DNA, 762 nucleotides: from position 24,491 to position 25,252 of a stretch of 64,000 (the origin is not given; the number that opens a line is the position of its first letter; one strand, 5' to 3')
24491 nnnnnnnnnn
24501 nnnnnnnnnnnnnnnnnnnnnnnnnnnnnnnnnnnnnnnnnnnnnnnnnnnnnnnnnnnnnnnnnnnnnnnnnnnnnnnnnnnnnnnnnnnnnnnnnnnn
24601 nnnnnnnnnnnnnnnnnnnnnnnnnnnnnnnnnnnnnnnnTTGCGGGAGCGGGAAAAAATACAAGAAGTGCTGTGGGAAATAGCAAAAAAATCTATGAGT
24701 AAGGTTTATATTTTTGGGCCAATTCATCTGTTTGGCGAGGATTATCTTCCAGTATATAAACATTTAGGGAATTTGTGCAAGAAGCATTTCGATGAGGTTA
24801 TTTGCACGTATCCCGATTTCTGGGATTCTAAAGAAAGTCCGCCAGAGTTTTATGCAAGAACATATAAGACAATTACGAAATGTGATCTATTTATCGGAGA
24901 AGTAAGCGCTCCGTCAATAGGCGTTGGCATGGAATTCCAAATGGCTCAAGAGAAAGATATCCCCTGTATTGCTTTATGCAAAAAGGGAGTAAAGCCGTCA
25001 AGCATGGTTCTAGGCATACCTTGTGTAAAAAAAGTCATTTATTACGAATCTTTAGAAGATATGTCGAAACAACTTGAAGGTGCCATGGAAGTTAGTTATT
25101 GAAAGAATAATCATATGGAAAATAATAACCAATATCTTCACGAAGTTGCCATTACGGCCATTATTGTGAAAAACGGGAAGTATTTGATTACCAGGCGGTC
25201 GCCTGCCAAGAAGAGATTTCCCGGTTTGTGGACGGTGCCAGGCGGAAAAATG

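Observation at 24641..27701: Nucleotide-metabolism island: two NDT-fold proteins, two NUDIX hydrolases and a P-loop kinase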

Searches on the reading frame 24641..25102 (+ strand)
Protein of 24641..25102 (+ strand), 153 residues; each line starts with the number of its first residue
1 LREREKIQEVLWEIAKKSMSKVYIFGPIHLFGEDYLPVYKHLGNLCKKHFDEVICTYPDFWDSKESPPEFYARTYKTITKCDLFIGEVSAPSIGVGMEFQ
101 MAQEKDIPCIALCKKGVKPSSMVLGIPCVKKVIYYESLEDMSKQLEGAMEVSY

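Call 3: search_protein_families(library=pfam, proteins=[window:24641-25102:+], max_evalue=0.1)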
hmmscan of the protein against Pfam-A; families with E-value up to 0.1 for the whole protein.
window:24641-25102:+ (153 aa): 1 family
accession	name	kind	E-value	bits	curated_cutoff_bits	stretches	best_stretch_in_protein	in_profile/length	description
PF05014.21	Nuc_deoxyrib_tr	-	0.021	15.4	28.8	1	23-115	2-99/117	Nucleoside 2-deoxyribosyltransferase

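Call 4: search_protein_families(library=ncbifam, proteins=[window:24641-25102:+], max_evalue=0.1)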
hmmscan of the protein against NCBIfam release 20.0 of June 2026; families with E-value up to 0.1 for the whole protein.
window:24641-25102:+ (153 aa): 0 families

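Call 5: search_protein_families(library=phrogs, proteins=[window:24641-25102:+], max_evalue=0.01)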
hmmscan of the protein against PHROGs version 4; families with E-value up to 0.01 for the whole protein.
window:24641-25102:+ (153 aa): 0 families

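Call 6: search_protein_families(library=padloc, proteins=[window:24641-25102:+], max_evalue=0.01)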
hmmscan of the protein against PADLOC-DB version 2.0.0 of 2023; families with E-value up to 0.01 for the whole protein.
window:24641-25102:+ (153 aa): 0 families

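Call 8: search_solved_structures(query=window:24641-25102:+, max_evalue=10)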
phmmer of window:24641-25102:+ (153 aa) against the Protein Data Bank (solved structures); distinct sequences matched with E-value up to 10: 16.
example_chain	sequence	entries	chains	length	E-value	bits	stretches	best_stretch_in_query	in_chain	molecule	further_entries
2klh_A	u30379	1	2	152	0.15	15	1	74-126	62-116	c-Myc-responsive protein Rcl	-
4fyh_A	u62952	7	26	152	0.15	15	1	74-126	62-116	Deoxyribonucleoside 5'-monophosphate N-glycosidase | 2'-deoxynucleoside 5'-phosphate N-hydrolase 1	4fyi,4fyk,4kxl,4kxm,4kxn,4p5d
8rpt_B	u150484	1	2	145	0.19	14.7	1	76-126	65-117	2'-deoxynucleoside 5'-phosphate N-hydrolase 1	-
8rps_C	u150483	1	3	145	0.19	14.7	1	76-126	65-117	2'-deoxynucleoside 5'-phosphate N-hydrolase 1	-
2khz_A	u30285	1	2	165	0.2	14.6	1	76-126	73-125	c-Myc-responsive protein Rcl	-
9da1_A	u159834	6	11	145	0.23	14.5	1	76-126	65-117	5-hydroxymethyl-dUMP N-hydrolase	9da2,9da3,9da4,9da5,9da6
8os9_A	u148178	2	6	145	0.23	14.5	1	76-126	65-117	2'-deoxynucleoside 5'-phosphate N-hydrolase 1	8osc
8rqd_C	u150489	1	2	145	0.23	14.4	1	77-126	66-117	2'-deoxynucleoside 5'-phosphate N-hydrolase 1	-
8qhr_A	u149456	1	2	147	0.23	14.4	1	76-126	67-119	2'-deoxynucleoside 5'-phosphate N-hydrolase 1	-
9i3q_A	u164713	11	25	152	0.25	14.3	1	77-126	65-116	5-hydroxymethyl-dUMP N-hydrolase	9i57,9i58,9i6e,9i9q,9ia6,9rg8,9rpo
4p5e_A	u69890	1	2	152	0.25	14.3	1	77-126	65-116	2'-deoxynucleoside 5'-phosphate N-hydrolase 1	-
8qhq_A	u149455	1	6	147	0.56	13.2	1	76-126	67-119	2'-deoxynucleoside 5'-phosphate N-hydrolase 1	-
3jaj_S1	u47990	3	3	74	0.87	12.5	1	11-57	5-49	SRP9 | Signal recognition particle 9 kDa protein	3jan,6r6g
4uyj_A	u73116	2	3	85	1.1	12.2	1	11-57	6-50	SIGNAL RECOGNITION PARTICLE 9 KDA PROTEIN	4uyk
7nfx_w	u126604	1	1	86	1.1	12.2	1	11-57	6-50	Signal recognition particle 9 kDa protein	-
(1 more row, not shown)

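Call 11: find_homologous_proteins(query=window:24695-25102:+, max_evalue=0.001)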
Query window:24695-25102:+ (135 aa): 183 proteins with E <= 0.001 among 186 candidates; the best 120 are listed.
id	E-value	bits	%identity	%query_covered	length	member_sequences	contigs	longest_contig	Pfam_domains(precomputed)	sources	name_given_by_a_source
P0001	8.5e-88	309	100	100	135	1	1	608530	-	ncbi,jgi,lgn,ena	ncbi:MAG: hypothetical protein WC528_02345 [Patescibacteria group bacterium]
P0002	1.9e-70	253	81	98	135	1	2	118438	-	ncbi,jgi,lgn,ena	ncbi:MAG: hypothetical protein WCT37_00200 [Patescibacteria group bacterium]|jgi:hypothetical protei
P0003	7.1e-70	251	80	98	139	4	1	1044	-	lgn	-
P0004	4.9e-69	249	81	97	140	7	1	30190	-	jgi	jgi:hypothetical protein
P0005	6.7e-69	248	79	97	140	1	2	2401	-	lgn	-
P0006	3.3e-68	246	79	98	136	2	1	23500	-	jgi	jgi:hypothetical protein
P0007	3.7e-67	242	76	98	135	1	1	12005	-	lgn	-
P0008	4.3e-66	239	79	95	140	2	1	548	-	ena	-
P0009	4.3e-66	239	77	98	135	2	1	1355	-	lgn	-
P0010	6.1e-66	239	75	98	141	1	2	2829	-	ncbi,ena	-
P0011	9.3e-66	238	76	98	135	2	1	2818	-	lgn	-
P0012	1.6e-65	237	78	98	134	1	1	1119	-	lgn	-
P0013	2.1e-65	237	76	98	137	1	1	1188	-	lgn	-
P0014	2.9e-65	236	75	98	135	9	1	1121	-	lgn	-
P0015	6.4e-65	235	77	95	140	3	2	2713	-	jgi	-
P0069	2.6e-59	217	70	95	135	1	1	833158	-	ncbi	-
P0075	1.5e-56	208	70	98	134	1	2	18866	PF05014.22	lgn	-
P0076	1.8e-56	208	70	95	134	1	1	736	PF05014.22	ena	-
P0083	3.0e-54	201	67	95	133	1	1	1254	PF05014.22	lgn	-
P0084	4.1e-54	200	68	97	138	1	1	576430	-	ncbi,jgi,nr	ncbi:hypothetical protein C4573_04785 [Candidatus Woesearchaeota archaeon]|nr:MAG: hypothetical prot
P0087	1.0e-53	199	70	93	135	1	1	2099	PF05014.22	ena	-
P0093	6.3e-53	196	67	96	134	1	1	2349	PF05014.22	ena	-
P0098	2.6e-52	194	60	99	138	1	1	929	PF05014.22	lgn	-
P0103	1.7e-51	192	66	98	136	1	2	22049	PF05014.22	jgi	jgi:hypothetical protein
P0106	3.6e-51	191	64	96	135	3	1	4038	PF05014.22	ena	-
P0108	6.7e-51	190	65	98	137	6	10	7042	PF05014.22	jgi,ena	-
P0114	1.7e-50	188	66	90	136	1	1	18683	PF05014.22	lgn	-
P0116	5.3e-50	187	63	97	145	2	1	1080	PF05014.22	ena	-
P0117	5.7e-50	187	63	99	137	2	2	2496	PF05014.22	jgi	jgi:nucleoside 2-deoxyribosyltransferase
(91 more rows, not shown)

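Call 13: find_encoding_contigs(protein=P0002, flank=6000, max_places=2)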
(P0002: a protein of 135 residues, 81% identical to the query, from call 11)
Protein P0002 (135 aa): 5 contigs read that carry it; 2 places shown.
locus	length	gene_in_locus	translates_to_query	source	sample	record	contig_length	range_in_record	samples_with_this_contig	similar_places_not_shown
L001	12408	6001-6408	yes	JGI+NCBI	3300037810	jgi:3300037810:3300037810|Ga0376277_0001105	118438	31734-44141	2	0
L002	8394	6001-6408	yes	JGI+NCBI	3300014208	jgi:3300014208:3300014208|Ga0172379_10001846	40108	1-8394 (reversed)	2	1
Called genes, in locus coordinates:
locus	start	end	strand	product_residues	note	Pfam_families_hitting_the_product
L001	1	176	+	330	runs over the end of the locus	-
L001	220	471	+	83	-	-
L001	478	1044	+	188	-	PF01209:Ubie_methyltran, PF13489:Methyltransf_23 (weak), PF13847:Methyltransf_31, PF08241:Methyltransf_11, PF08242:Methyltransf_12, PF13649:Methyltransf_25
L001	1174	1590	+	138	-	-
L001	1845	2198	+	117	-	PF02021:UPF0102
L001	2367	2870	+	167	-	-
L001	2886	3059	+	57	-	-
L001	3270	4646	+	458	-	PF08529:NusA_N, PF13184:KH_NusA_1st, PF26594:KH_NusA_2nd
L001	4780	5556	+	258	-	PF02096:60KD_IMP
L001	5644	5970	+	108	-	PF05239:PRC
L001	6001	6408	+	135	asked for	-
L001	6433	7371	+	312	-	-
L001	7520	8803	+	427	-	PF04932:Wzy_C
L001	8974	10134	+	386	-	PF07690:MFS_1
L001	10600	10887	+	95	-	PF00166:Cpn10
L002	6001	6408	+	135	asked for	-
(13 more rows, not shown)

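Call 14: find_encoding_contigs(protein=P0084, flank=6000, max_places=2)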
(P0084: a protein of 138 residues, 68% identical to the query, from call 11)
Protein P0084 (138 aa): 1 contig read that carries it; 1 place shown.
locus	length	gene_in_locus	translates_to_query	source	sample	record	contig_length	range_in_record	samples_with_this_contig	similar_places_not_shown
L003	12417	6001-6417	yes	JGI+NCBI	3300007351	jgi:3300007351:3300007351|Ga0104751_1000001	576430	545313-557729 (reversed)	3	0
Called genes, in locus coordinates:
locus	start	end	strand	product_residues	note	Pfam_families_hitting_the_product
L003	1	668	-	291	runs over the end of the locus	PF00892:EamA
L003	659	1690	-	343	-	PF00752:XPG_N, PF00867:XPG_I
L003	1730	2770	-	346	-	-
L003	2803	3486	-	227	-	PF02778:tRNA_int_endo_N, PF01974:tRNA_int_endo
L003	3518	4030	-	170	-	PF00186:DHFR_1, PF01872:RibD_C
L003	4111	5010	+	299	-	PF23023:Anti-Pycsar_Apyc1, PF00753:Lactamase_B, PF12706:Lactamase_B_2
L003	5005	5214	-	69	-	PF00125:Histone (weak), PF00808:CBFD_NFYB_HMF, PF15630:CENP-S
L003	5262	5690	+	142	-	PF01870:Hjc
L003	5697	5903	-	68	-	-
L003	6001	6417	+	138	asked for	-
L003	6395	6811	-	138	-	PF01740:STAS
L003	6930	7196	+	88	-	PF05239:PRC (faint)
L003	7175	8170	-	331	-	-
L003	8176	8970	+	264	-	PF01978:TrmB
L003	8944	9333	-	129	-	-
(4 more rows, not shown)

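Call 15: find_encoding_contigs(protein=P0069, flank=6000, max_places=2)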
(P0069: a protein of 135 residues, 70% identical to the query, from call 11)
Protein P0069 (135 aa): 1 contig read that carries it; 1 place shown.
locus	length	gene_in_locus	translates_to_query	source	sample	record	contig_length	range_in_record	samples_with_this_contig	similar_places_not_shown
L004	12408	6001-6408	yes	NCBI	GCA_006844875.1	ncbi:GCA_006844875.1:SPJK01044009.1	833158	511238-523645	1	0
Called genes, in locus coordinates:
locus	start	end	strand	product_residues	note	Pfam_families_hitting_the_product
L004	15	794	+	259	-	-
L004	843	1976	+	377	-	PF00953:Glycos_transf_4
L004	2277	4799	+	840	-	PF09362:DUF1996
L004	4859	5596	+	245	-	PF04377:ATE_C (weak)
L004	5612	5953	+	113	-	PF02675:AdoMet_dc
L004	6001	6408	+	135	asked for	-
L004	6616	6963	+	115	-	PF03795:YCII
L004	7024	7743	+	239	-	PF13489:Methyltransf_23, PF05175:MTS (faint), PF08003:Methyltransf_9 (faint), PF08241:Methyltransf_11, PF08242:Methyltransf_12, PF13649:Methyltransf_25, PF13847:Methyltransf_31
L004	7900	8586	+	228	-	PF05724:TPMT (weak), PF05175:MTS, PF13489:Methyltransf_23, PF13847:Methyltransf_31, PF08241:Methyltransf_11, PF08242:Methyltransf_12, PF13649:Methyltransf_25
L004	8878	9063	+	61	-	-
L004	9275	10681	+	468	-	PF01225:Mur_ligase, PF08245:Mur_ligase_M, PF02875:Mur_ligase_C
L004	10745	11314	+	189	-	PF13347:MFS_2 (weak), PF07690:MFS_1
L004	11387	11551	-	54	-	PF21344:Zn_ribbon_LysW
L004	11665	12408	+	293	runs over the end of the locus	PF00291:PALP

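Call 33: search_solved_structures(query=A2, max_evalue=1, show_alignments=2)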
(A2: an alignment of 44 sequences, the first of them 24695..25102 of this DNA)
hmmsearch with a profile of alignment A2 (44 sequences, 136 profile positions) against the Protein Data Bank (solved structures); distinct sequences matched with E-value up to 1: 15.
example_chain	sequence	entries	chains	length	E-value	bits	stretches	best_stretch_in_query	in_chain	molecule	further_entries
8rpt_B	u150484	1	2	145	9.6e-05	25.5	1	52-109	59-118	2'-deoxynucleoside 5'-phosphate N-hydrolase 1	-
8rps_C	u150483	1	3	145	0.00013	25.1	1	52-109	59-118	2'-deoxynucleoside 5'-phosphate N-hydrolase 1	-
2klh_A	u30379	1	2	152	0.00016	24.8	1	52-110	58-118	c-Myc-responsive protein Rcl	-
9da1_A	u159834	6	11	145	0.00017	24.7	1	53-109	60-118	5-hydroxymethyl-dUMP N-hydrolase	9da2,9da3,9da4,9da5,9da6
8os9_A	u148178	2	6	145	0.00017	24.7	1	53-109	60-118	2'-deoxynucleoside 5'-phosphate N-hydrolase 1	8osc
8rqd_C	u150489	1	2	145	0.00017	24.7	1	53-109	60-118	2'-deoxynucleoside 5'-phosphate N-hydrolase 1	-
8qhr_A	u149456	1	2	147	0.00018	24.6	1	53-109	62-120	2'-deoxynucleoside 5'-phosphate N-hydrolase 1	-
9i3q_A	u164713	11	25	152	0.00018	24.6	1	53-109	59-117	5-hydroxymethyl-dUMP N-hydrolase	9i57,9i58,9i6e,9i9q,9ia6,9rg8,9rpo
4p5e_A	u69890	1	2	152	0.00019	24.6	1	53-109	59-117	2'-deoxynucleoside 5'-phosphate N-hydrolase 1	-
4fyh_A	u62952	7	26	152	0.00022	24.4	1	53-110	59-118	Deoxyribonucleoside 5'-monophosphate N-glycosidase | 2'-deoxynucleoside 5'-phosphate N-hydrolase 1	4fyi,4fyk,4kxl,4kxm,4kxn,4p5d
2khz_A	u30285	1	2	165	0.00039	23.5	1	53-109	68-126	c-Myc-responsive protein Rcl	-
8qhq_A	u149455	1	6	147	0.00088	22.4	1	53-109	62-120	2'-deoxynucleoside 5'-phosphate N-hydrolase 1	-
4jen_A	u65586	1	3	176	0.0018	21.4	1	48-130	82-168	CMP N-GLYCOSIDASE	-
5vto_A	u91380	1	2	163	0.45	13.6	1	59-134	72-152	Blasticidin M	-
3d7i_A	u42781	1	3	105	0.55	13.3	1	34-100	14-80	carboxymuconolactone decarboxylase family protein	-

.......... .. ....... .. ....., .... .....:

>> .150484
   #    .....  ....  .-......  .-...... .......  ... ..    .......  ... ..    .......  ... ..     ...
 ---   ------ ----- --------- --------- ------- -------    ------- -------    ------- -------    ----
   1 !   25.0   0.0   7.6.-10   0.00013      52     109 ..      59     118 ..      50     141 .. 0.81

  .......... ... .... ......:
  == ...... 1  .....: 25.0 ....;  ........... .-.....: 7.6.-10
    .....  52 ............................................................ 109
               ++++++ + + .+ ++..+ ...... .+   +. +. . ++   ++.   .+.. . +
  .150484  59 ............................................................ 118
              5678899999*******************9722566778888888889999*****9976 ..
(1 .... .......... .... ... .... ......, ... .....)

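Call 44: predict_structure(alignment_id=A2)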
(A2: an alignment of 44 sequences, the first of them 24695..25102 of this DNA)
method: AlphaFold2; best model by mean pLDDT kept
length: 135 residues; sequences in the alignment: 44
mean_pLDDT: 89.0   pTM: 0.86
mean pLDDT of the five models: 89.0, 88.4, 87.4, 87.4, 86.9
residues with pLDDT >= 90: 84; 70-90: 44; 50-70: 7; < 50: 0
segments of 3 or more residues with pLDDT < 50: none
pLDDT, mean of each block of 10 residues (from residue 1): 89 84 94 91 85 92 94 75 94 92 87 94 94 72
secondary structure, 60 per line:
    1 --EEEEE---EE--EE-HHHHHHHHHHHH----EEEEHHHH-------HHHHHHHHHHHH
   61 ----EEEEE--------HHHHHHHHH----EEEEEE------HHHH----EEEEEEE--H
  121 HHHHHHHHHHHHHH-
elements in order: E3-7 H18-29 E34-37 H38-41 H49-60 E65-69 H78-86 E91-96 H103-106 E111-117 H120-134

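Call 48: fold_search(model_id=the predicted structure, library=pdb)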
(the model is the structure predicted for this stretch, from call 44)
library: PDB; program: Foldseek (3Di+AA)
matches with E <= 10: 1693; with E <= 0.001: 93
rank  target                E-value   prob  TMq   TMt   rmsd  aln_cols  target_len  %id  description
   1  4ohr                  1.4e-06  1.00  0.74  0.65   3.9       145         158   19  Crystal structure of MilB from Streptomyces rimofaciens (released 2014-06-25)
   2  4ohb                  3.9e-06  1.00  0.79  0.68   3.2       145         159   16  Crystal structure of MilB E103A in complex with 5-hydroxymethylcytidine 5'-monophosphate (hmCMP) from Streptomyces rimof (released 2014-06-25)
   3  4jel                  3.9e-06  1.00  0.74  0.67   3.8       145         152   19  Structure of MilB Streptomyces rimofaciens CMP N-glycosidase (released 2013-09-11)
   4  9i9q_A                4.7e-06  1.00  0.72  0.73   3.4       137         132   18  Crystal structure of DNPH1 bound by compound 2. (released 2025-11-12)
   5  8rpt_A                5.4e-06  1.00  0.76  0.77   2.8       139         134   17  Crystal structure of human DNPH1 mutant- D80A (released 2024-11-20)
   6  4jen_B                1.3e-05  1.00  0.66  0.72   3.7       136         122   18  Structure of Clostridium botulinum CMP N-glycosidase, BcmB (released 2013-09-11)
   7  9i9q_B                1.5e-05  1.00  0.73  0.80   2.7       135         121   17  Crystal structure of DNPH1 bound by compound 2. (released 2025-11-12)
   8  9i9q_D                1.5e-05  1.00  0.73  0.73   4.2       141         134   17  Crystal structure of DNPH1 bound by compound 2. (released 2025-11-12)
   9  8rps_B                1.6e-05  1.00  0.78  0.80   2.8       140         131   18  Crystal structure of human DNPH1 mutant- D80N bound to 5hmdUMP (released 2024-11-20)
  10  7m5h_B                1.6e-05  1.00  0.72  0.63   4.0       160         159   15  Crystal structure of conserved protein from Enterococcus faecalis V583 (released 2021-04-07)
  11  9ia6_C                1.7e-05  1.00  0.77  0.81   2.6       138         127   18  Crystal structure of DNPH1 bound by compound 3. (released 2025-11-12)
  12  4jen_A                1.7e-05  1.00  0.64  0.72   3.9       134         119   19  Structure of Clostridium botulinum CMP N-glycosidase, BcmB (released 2013-09-11)
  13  7m5h_A                1.9e-05  1.00  0.69  0.61   3.9       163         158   16  Crystal structure of conserved protein from Enterococcus faecalis V583 (released 2021-04-07)
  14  9ia6_A                2.0e-05  1.00  0.79  0.83   2.5       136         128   20  Crystal structure of DNPH1 bound by compound 3. (released 2025-11-12)
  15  2klh_MODEL_1_A        2.0e-05  1.00  0.74  0.67   4.4       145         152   19  NMR Structure of RCL in complex with GMP (released 2009-10-20)
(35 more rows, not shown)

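Call 73: find_related_loci(query=A2, collection=viral_contigs, flank=5000)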
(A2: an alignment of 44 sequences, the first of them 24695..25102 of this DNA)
Query A2 (135 aa) in viral_contigs; peptide patterns used: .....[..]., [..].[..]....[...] (x = any residue, [..] = any of these).
43 stretches matched a pattern, but none encodes a relative of the query by tblastn (E <= 1e-3).
